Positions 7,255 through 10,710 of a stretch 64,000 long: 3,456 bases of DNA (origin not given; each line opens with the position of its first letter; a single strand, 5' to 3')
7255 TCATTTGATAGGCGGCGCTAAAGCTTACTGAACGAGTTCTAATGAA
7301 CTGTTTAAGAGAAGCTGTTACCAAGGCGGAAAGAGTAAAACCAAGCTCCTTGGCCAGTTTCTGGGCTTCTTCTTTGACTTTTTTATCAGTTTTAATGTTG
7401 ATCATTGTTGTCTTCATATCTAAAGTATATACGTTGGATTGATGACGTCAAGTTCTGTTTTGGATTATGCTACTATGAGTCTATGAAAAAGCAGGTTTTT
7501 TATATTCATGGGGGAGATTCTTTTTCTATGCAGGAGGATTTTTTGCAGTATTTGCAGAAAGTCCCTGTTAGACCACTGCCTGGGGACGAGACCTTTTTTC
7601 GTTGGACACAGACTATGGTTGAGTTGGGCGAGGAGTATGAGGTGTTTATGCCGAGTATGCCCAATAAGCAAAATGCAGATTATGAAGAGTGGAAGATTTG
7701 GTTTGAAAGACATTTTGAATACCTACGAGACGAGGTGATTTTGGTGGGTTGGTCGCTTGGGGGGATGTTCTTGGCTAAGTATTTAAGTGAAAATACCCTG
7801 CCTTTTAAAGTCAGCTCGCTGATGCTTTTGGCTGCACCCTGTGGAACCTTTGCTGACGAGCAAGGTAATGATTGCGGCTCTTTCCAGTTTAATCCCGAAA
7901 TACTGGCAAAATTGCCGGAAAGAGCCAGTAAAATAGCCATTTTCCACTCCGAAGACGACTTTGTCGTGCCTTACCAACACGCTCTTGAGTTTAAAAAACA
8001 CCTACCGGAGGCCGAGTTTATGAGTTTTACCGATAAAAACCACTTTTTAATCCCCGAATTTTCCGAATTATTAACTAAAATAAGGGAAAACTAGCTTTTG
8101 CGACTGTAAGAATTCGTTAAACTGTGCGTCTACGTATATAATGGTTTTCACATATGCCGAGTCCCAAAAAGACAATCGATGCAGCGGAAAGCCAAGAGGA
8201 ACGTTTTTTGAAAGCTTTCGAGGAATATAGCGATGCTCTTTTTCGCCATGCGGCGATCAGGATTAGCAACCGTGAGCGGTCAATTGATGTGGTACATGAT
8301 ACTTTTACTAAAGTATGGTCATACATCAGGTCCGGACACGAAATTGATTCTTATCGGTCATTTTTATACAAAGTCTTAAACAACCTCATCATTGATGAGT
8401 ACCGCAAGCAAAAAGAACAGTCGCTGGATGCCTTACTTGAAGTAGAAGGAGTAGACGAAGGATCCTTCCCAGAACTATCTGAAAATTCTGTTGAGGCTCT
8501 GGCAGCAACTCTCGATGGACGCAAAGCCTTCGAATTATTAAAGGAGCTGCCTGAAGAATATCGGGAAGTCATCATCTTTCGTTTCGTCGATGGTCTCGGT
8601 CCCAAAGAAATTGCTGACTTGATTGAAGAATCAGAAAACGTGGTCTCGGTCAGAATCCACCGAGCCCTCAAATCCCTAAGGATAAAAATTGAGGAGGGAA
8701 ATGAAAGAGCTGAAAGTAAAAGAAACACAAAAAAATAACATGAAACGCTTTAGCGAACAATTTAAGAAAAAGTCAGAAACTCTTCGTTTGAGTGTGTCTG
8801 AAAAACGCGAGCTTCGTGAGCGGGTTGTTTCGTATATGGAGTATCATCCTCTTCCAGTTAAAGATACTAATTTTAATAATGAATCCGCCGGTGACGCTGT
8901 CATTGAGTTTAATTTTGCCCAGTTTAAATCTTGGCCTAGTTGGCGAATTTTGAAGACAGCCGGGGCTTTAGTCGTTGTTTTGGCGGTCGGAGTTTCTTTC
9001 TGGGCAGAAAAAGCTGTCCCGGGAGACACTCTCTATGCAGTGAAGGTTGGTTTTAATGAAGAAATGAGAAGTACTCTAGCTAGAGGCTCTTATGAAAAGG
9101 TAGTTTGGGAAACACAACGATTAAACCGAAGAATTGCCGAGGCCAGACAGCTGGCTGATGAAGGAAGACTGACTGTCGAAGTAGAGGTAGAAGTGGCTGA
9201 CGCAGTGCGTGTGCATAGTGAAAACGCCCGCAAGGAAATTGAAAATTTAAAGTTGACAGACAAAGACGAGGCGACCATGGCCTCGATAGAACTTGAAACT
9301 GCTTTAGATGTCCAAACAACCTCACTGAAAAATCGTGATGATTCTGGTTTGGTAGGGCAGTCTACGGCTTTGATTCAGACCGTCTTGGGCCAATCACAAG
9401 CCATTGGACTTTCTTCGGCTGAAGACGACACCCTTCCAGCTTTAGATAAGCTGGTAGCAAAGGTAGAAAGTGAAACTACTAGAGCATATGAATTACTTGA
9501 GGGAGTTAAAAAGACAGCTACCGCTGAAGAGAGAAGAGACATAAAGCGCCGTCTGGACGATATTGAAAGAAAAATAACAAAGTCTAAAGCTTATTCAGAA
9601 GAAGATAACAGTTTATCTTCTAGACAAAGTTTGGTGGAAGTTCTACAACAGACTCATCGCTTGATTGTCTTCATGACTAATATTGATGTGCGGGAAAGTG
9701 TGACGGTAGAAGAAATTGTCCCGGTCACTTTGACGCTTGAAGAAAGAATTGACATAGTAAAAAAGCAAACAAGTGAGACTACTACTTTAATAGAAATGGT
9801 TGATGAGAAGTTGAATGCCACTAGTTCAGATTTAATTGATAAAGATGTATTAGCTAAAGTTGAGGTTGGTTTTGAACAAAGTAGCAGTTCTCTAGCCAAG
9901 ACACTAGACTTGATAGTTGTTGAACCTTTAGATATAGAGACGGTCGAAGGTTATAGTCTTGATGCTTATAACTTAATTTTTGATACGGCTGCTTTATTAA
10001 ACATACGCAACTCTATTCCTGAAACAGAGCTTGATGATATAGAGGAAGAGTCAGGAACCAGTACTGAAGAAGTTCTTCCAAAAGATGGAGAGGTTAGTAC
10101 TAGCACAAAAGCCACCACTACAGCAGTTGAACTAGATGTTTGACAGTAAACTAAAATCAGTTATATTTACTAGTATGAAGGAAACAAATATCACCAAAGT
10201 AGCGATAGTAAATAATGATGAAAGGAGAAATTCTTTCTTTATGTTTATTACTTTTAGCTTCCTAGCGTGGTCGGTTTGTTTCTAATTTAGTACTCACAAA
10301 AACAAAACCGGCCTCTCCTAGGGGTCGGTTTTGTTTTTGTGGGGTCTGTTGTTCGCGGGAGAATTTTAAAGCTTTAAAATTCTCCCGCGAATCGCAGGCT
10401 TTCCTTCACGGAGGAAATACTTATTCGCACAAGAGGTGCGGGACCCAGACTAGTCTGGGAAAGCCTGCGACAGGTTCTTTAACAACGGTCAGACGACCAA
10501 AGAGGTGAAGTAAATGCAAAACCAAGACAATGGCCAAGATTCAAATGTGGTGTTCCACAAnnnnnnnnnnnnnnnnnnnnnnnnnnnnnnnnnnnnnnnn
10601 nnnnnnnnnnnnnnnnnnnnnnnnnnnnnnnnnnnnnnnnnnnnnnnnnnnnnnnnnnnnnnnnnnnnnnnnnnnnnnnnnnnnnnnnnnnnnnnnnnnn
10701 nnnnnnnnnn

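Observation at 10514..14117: Mosaic ATP-grasp / isoaspartyl-peptidase / GATase1 / RimK-like cluster: candidate isopeptide (beta-Asp / gamma-Glu) peptide or polymer metabolism module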

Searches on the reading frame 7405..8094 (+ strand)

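Call 3: search_protein_families(library=pfam, proteins=[window:7405-8094:+], max_evalue=0.01)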
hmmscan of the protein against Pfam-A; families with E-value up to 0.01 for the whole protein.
window:7405-8094:+ (229 aa): 5 families
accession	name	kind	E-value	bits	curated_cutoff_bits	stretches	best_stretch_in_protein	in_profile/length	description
PF00561.26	Abhydrolase_1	-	3.4e-10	40.5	25.8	1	109-152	69-112/245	alpha/beta hydrolase fold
PF06821.19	Ser_hydrolase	-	2.3e-07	31.3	22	1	88-214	34-154/172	Serine hydrolase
PF00326.27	Peptidase_S9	-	0.00012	22.1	22.6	0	90-136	45-91/213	Prolyl oligopeptidase family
PF12146.15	Hydrolase_4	-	0.0013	18.5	27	0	108-146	75-111/239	Serine aminopeptidase, S33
PF12697.13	Abhydrolase_6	-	0.0031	18.6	26.3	1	76-160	26-101/217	Alpha/beta hydrolase family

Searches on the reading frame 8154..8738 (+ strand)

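Call 3: search_protein_families(library=pfam, proteins=[window:8154-8738:+], max_evalue=0.01)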
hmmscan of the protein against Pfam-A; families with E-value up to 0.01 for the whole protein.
window:8154-8738:+ (194 aa): 4 families
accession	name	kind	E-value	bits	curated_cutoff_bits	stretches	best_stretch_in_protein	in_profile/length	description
PF08281.18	Sigma70_r4_2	-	5.7e-13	48.7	25.7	1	127-175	6-54/54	Sigma-70, region 4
PF04545.22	Sigma70_r4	-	3.1e-08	33.4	24.1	1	128-176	1-49/50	Sigma-70, region 4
PF04542.20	Sigma70_r2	-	5.5e-07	29.7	24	1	22-87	2-69/71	Sigma-70 region 2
PF07638.17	Sigma70_ECF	-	0.0057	17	21.1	0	40-169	46-173/185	ECF sigma factor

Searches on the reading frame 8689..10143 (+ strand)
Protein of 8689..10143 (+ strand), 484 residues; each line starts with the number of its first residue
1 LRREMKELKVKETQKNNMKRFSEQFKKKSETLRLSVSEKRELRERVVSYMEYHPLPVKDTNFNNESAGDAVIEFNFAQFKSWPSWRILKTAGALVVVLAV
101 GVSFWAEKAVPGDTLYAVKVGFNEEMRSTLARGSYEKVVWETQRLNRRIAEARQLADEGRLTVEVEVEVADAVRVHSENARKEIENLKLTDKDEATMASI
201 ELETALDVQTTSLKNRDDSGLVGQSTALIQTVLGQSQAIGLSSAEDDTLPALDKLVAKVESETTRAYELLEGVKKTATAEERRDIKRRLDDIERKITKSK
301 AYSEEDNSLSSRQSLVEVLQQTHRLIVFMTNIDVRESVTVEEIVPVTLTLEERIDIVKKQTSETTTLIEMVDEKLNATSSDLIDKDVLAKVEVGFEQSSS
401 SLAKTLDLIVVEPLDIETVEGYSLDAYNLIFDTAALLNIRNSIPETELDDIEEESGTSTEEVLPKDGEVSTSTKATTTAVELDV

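Call 3: search_protein_families(library=pfam, proteins=[window:8689-10143:+], max_evalue=0.01)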
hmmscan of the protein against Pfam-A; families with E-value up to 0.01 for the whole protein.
window:8689-10143:+ (484 aa): 2 families
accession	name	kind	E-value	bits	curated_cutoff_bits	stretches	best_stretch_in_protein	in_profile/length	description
PF18915.5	DUF5667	-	8.2e-06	26.6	27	1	109-200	2-89/99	Domain of unknown function (DUF5667)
PF22585.3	Sialidase-like_CBM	-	0.0049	17.2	27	0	328-398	19-89/156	Sialidase-like, CBM domain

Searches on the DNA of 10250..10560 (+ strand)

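Call 51: search_rna_families(source=window, start=10250, end=10560, threshold=evalue, max_evalue=10, show_alignments=2)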
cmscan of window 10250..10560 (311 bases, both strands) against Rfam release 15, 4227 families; matches with E-value up to 10: 25.
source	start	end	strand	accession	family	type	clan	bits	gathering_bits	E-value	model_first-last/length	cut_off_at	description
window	10341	10402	+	RF03600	MIR3627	Gene; miRNA;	-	31.5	64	2.2e-05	1-89/89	no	MIR3627 microRNA precursor family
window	10345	10400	+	RF04255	MIR8001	Gene; miRNA;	-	28.1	90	0.0017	1-67/67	no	MIR8001 microRNA precursor family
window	10338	10405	+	RF03208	mir-1781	Gene; miRNA;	-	27.8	68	0.0018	1-86/86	no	mir-1781 microRNA precursor family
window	10352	10389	-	RF04255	MIR8001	Gene; miRNA;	-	25.5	90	0.008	1-67/67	no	MIR8001 microRNA precursor family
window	10282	10340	+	RF02074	STnc240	Gene; sRNA;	-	24.5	55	0.15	1-77/77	no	Enterobacterial sRNA STnc240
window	10295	10341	+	RF04120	MIR5998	Gene; miRNA;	-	24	180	0.0033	1-173/173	no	MIR5998 microRNA precursor family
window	10250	10338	+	RF00506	Thr_leader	Cis-reg; leader;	-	22.3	55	0.043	33-118/118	5'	Threonine operon leader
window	10345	10398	+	RF03590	mir-2009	Gene; miRNA;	-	20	90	0.065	1-83/83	no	mir-2009 microRNA precursor family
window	10352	10391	+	RF04120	MIR5998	Gene; miRNA;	-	19.9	180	0.038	1-173/173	no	MIR5998 microRNA precursor family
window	10329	10413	+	RF02015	mir-1287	Gene; miRNA;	-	19.9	93.3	0.2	1-88/88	no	mir-1287 microRNA precursor family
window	10267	10337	+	RF02495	ohsC_RNA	Gene; antitoxin;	-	18.9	50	1.7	1-77/77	no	Oppression of Hydrophobic ORF by sRNA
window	10351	10397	+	RF02517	mir-1017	Gene; miRNA;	-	18.1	50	0.32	1-71/71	no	mir-1017 microRNA precursor family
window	10298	10338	+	RF01416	NrrF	Gene; antisense;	-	17.6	60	0.26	124-160/160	no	NrrF RNA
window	10342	10401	+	RF00053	mir-7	Gene; miRNA;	-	17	51.8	0.7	1-91/91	no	mir-7 microRNA precursor family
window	10301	10335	+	RF02083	OrzO-P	Gene; antitoxin;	-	17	60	2.4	46-76/76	no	OrzO-P RNA antitoxin family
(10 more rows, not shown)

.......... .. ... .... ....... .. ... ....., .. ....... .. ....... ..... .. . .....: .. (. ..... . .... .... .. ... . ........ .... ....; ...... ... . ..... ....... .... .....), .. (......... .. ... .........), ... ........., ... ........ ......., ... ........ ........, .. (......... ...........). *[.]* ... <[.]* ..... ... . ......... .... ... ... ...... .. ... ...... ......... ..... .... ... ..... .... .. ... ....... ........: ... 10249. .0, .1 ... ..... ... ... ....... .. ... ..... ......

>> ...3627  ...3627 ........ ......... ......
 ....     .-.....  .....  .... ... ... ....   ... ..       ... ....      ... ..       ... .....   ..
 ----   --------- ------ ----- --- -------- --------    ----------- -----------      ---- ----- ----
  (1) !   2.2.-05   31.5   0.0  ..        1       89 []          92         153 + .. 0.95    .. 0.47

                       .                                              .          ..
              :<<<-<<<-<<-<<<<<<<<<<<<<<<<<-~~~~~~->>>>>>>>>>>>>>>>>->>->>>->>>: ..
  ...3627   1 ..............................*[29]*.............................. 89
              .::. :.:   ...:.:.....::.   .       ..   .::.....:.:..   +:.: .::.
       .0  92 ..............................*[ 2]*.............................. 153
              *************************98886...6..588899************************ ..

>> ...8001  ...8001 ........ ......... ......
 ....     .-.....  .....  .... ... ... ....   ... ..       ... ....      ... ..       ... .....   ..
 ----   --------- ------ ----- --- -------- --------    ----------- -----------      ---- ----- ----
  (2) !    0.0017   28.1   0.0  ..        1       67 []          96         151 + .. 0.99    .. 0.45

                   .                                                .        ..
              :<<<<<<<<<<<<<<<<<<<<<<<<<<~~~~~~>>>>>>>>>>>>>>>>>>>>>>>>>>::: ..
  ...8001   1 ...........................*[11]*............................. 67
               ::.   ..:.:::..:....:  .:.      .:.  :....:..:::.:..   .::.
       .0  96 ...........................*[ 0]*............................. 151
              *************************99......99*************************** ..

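Call 76: build_rna_model(alignment_id=A4)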
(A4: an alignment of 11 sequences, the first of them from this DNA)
Model R1 built from alignment A4 (11 sequences, 152 columns); structure: RNAalifold consensus.
model positions 136; base pairs 33; branch points 2; effective number of sequences 2.51; information 0.59 bits per position. Calibrated on 0.2 Mb of random sequence (short: E-values are rough).
structure used (alignment columns):
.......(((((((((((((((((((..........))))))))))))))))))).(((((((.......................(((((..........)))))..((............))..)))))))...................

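Call 77: search_with_rna_model(model_id=R1, sources=[window, L002, L006, L007, L008, L010, L014, L097, L099, L123, L130, L166, L167, L168, L169, L170, L171, L172, L003, L009, L012, L013, L022, L015, L016, L017, L043, L076, L071, L145], max_evalue=1, make_alignment=true)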
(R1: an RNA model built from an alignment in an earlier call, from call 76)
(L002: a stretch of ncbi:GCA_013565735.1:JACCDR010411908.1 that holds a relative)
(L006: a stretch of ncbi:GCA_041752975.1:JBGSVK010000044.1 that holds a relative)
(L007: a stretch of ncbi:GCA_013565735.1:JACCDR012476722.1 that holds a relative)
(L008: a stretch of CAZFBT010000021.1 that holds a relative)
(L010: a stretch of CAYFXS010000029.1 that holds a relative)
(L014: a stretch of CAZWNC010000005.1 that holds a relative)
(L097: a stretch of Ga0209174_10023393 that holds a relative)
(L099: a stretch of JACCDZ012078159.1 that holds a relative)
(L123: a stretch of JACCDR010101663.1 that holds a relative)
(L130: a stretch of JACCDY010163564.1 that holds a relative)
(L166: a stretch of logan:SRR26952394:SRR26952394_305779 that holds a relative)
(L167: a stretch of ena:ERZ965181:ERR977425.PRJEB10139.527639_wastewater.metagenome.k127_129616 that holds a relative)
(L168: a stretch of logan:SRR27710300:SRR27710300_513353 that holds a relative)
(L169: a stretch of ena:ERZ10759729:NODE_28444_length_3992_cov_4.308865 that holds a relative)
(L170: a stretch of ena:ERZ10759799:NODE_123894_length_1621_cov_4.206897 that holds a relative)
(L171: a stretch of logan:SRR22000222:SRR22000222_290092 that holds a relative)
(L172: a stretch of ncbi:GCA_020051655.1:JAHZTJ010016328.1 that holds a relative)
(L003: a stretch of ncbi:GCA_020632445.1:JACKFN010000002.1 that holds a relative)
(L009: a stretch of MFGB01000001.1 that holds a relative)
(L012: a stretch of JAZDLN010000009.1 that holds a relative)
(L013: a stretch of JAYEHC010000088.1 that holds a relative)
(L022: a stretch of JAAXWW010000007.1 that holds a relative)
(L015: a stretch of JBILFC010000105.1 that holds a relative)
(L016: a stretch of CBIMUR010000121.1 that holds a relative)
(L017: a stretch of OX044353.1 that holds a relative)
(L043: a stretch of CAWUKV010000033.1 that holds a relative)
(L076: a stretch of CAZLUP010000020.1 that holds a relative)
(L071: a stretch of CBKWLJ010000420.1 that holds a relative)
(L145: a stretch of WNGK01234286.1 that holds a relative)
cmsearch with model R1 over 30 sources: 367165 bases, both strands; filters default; matches with E-value up to 1: 30.
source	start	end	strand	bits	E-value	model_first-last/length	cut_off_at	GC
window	10344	10486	+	132.6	2e-48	1-136/136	no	0.48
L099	1126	1260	-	128.1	1.1e-46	1-136/136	no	0.44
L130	2658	2788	+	126.6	4.2e-46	1-136/136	no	0.48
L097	2569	2701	+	125.7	9.3e-46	1-136/136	no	0.56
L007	4580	4710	+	124.8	2.1e-45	1-136/136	no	0.5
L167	2905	3036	+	123.3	7.9e-45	1-136/136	no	0.52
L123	991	1134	+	118.4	6.6e-43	1-136/136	no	0.45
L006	5210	5354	+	117.4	1.5e-42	1-136/136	no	0.46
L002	4399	4536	+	114.6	1.9e-41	1-136/136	no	0.49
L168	1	120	+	90.9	2.8e-32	18-136/136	5'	0.55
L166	1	118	+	86.9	9.7e-31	14-136/136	5'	0.5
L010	2293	2431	+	84.6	7.9e-30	1-136/136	no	0.47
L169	72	216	+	76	1.7e-26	1-136/136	no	0.61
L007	4532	4635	-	50.2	1.6e-16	1-136/136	no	0.43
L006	5156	5265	-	46.6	3.9e-15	1-136/136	no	0.41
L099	1205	1323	+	46.6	4.1e-15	1-136/136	no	0.43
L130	2604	2712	-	46.3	5.1e-15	1-136/136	no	0.42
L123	952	1046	-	45.3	1.2e-14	1-136/136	no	0.44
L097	2516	2623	-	40.9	6.3e-13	1-136/136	no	0.44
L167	2838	2959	-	38.7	4.6e-12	1-136/136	no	0.43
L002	4331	4455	-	36.6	2.9e-11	1-136/136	no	0.44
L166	1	43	-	32.7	9.5e-10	1-43/136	3'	0.47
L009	9772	9859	-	24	2.3e-06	1-136/136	no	0.39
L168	1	39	-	22.7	6.9e-06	1-39/136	3'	0.62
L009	9804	9878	+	21.1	3e-05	1-136/136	no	0.37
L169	18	133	-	17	0.0012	1-136/136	no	0.63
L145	1216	1349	-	14.4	0.012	8-120/136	no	0.57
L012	9802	9976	+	14.3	0.012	1-136/136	no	0.41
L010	2263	2353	-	12.6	0.061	1-136/136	no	0.51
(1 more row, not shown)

Alignment A5: 30 matches aligned to the model, 308 columns, each read 5' to 3' on its own strand. Consensus structure (alignment columns), stored with it:
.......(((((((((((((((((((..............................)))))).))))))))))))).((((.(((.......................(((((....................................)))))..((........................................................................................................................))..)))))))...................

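Call 78: search_with_rna_model(model_id=R1, sources=[window, L002, L006, L007, L010, L097, L099, L123, L130, L166, L167, L168, L169], max_evalue=1e-20, make_alignment=true)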
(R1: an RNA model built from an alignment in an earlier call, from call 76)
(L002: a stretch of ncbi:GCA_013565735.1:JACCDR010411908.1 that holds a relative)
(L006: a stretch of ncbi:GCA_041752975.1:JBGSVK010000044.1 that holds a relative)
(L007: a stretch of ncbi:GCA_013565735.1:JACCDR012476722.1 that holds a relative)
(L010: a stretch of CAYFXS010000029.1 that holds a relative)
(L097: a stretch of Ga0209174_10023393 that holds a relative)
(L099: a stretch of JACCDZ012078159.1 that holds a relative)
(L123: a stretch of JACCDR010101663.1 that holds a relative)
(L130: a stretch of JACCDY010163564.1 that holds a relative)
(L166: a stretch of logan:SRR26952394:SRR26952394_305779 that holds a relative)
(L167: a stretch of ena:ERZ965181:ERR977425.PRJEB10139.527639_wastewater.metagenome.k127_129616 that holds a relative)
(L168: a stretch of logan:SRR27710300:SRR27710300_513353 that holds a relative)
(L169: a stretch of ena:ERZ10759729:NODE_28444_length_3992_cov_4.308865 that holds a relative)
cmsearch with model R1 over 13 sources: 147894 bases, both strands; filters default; matches with E-value up to 1e-20: 13.
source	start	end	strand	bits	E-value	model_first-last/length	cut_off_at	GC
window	10344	10486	+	132.6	8e-49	1-136/136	no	0.48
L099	1126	1260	-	128.1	4.4e-47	1-136/136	no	0.44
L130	2658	2788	+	126.6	1.7e-46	1-136/136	no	0.48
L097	2569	2701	+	125.7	3.8e-46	1-136/136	no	0.56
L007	4580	4710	+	124.8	8.3e-46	1-136/136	no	0.5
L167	2905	3036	+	123.3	3.2e-45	1-136/136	no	0.52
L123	991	1134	+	118.4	2.6e-43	1-136/136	no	0.45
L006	5210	5354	+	117.4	6e-43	1-136/136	no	0.46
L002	4399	4536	+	114.6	7.8e-42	1-136/136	no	0.49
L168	1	120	+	90.9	1.1e-32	18-136/136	5'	0.55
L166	1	118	+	86.9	3.9e-31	14-136/136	5'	0.5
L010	2293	2431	+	84.6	3.2e-30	1-136/136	no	0.47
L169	72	216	+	76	6.9e-27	1-136/136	no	0.61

Alignment A6: 13 matches aligned to the model, 152 columns, each read 5' to 3' on its own strand. Consensus structure (alignment columns), stored with it:
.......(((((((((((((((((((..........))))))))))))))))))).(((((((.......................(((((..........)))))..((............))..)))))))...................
